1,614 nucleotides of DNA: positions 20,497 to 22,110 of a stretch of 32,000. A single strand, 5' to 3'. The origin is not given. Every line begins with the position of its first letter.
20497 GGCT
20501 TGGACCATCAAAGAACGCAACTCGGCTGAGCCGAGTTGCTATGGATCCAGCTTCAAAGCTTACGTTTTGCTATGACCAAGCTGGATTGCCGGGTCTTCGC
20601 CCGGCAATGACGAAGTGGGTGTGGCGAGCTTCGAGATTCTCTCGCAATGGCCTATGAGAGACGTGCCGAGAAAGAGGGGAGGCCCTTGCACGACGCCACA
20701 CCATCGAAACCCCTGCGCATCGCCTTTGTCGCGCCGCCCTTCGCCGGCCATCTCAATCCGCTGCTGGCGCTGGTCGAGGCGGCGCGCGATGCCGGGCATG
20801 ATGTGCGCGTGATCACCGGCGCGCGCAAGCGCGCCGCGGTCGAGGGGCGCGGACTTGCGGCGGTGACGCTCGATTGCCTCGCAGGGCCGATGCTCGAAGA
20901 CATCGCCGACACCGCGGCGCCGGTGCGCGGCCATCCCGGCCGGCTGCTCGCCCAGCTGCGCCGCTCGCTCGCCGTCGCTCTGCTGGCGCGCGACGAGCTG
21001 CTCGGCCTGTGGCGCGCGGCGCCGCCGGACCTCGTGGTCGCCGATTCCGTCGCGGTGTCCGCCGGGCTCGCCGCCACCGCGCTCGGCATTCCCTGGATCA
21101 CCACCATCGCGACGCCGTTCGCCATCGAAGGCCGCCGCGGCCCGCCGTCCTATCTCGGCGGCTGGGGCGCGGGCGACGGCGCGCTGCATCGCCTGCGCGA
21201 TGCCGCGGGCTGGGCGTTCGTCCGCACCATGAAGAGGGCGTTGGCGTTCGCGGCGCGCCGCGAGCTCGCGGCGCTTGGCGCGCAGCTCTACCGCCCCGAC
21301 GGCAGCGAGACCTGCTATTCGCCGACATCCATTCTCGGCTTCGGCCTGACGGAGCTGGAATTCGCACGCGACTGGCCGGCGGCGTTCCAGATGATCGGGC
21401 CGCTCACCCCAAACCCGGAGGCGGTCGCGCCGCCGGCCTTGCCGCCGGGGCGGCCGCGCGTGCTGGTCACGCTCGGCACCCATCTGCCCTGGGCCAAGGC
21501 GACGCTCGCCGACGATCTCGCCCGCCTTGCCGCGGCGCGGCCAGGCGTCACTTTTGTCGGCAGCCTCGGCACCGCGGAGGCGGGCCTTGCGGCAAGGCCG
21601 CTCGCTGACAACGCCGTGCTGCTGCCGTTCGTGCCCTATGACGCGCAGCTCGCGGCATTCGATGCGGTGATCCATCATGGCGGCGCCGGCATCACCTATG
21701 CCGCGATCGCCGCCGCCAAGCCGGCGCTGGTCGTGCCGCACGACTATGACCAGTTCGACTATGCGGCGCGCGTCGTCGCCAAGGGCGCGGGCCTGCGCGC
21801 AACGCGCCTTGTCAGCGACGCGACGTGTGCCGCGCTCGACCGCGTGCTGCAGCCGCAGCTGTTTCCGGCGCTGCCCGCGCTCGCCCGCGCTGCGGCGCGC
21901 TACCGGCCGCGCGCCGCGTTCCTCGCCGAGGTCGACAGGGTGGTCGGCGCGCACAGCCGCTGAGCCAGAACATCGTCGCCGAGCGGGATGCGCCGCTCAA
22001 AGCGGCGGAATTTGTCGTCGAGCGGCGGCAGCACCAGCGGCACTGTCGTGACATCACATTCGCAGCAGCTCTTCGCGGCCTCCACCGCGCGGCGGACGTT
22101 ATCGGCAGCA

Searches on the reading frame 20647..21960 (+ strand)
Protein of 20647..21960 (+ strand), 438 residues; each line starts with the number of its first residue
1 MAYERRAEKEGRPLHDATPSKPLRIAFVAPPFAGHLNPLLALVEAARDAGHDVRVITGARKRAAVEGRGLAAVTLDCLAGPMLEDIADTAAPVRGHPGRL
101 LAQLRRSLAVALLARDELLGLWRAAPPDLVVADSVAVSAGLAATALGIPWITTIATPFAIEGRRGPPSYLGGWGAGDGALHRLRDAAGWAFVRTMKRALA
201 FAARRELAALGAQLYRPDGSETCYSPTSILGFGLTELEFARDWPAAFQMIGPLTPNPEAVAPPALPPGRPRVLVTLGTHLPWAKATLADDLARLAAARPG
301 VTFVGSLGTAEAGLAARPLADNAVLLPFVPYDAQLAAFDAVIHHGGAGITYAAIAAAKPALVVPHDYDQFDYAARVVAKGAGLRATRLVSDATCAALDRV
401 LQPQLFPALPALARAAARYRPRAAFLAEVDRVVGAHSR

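Call 4: search_protein_families(library=pfam, proteins=[window:20647-21960:+], max_evalue=0.01)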
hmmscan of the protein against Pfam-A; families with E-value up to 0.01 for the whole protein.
window:20647-21960:+ (438 aa): 5 families
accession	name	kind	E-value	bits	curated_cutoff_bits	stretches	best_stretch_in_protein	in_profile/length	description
PF06722.18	EryCIII-like_C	-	1.9e-13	51.1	31.7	1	317-404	27-116/145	Erythromycin biosynthesis protein CIII-like, C-terminal domain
PF13439.12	Glyco_transf_4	-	7.4e-07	29.8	28.5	1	40-191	9-130/170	Glycosyltransferase Family 4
PF03033.26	Glyco_transf_28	-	2.1e-05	25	26.2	1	33-152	9-116/139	Glycosyltransferase family 28 N-terminal domain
PF04101.22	Glyco_tran_28_C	-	2.7e-05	24.7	22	1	321-383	54-121/166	Glycosyltransferase family 28 C-terminal domain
PF00201.24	UDPGT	-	5.7e-05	22.6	19.5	1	318-402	319-407/499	UDP-glucoronosyl and UDP-glucosyl transferase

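Call 5: search_protein_families(library=ncbifam, proteins=[window:20647-21960:+], max_evalue=0.01)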
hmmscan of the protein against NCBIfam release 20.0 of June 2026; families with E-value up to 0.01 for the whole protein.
window:20647-21960:+ (438 aa): 6 families
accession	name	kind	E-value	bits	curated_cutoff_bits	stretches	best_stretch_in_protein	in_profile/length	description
TIGR04516.1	glycosyl_450act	subfamily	1.3e-20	73.9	440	2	266-421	243-401/418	activator-dependent family glycosyltransferase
TIGR01426.2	MGT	subfamily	2.8e-17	62.8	260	1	31-383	4-338/393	macrolide family glycosyltransferase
NF033129.1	macro_glyco_Mgt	subfamily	1.1e-07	31.2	700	1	300-397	256-351/393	macrolide-inactivating glycosyltransferase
NF000362.1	self_GT_OleI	exception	3.5e-05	23.2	700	0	326-387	310-371/424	OleI family self-immunity macrolide glycosyltransferase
NF041548.1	PssE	equivalog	0.0019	18.2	120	1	333-365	54-86/146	PssE/Cps14G family polysaccharide biosynthesis glycosyltransferase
NF000354.1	glycotrans_Rgt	equivalog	0.0096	15.1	800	0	34-415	12-381/411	rifamycin-inactivating glycosyltransferase Rgt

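Call 41: search_solved_structures(query=window:20647-21960:+, max_evalue=0.00001)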
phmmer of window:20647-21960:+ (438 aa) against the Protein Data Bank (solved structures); distinct sequences matched with E-value up to 0.00001: 26.
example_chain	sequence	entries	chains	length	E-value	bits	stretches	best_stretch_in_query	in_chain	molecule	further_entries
9ke1_A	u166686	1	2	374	1e-16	64.5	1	268-419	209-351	Rhamnosyltransferase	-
4amb_A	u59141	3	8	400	1.4e-16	63.9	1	253-382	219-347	SNOGD | GLYCOSYL TRANSFERASE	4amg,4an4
3d0q_A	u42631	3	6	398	9.7e-16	61.2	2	266-392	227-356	Protein CalG3 | CalG3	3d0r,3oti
4fzr_A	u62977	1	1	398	1.1e-14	57.7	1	22-153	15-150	SsfS6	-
4g2t_A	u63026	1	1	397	1.3e-14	57.5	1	22-153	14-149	SsfS6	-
9ke2_A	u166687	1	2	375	5.9e-14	55.3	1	268-391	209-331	Rhamnosyltransferase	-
3otg_A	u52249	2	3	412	6.1e-14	55.3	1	267-409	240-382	CalG1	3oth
7vlb_A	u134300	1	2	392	3.4e-10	42.9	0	24-153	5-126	UDP-glycosyltransferase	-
3wad_A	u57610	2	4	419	3.9e-10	42.7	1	221-398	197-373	Glycosyltransferase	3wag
5xvm_A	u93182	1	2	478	6.7e-10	42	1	319-397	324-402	Sterol 3-beta-glucosyltransferase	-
5gl5_A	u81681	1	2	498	7.4e-10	41.8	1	319-397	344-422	Sterol 3-beta-glucosyltransferase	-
3uyk_A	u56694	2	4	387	8.8e-10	41.6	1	295-383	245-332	NDP-rhamnosyltransferase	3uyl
3tsa_A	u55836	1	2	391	9e-10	41.5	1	295-383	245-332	NDP-rhamnosyltransferase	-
6kqw_A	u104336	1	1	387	1.5e-09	40.8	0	23-153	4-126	Uncharacterized UDP-glucosyltransferase YjiC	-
6kqx_A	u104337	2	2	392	1.6e-09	40.7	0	23-153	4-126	Uncharacterized UDP-glucosyltransferase YjiC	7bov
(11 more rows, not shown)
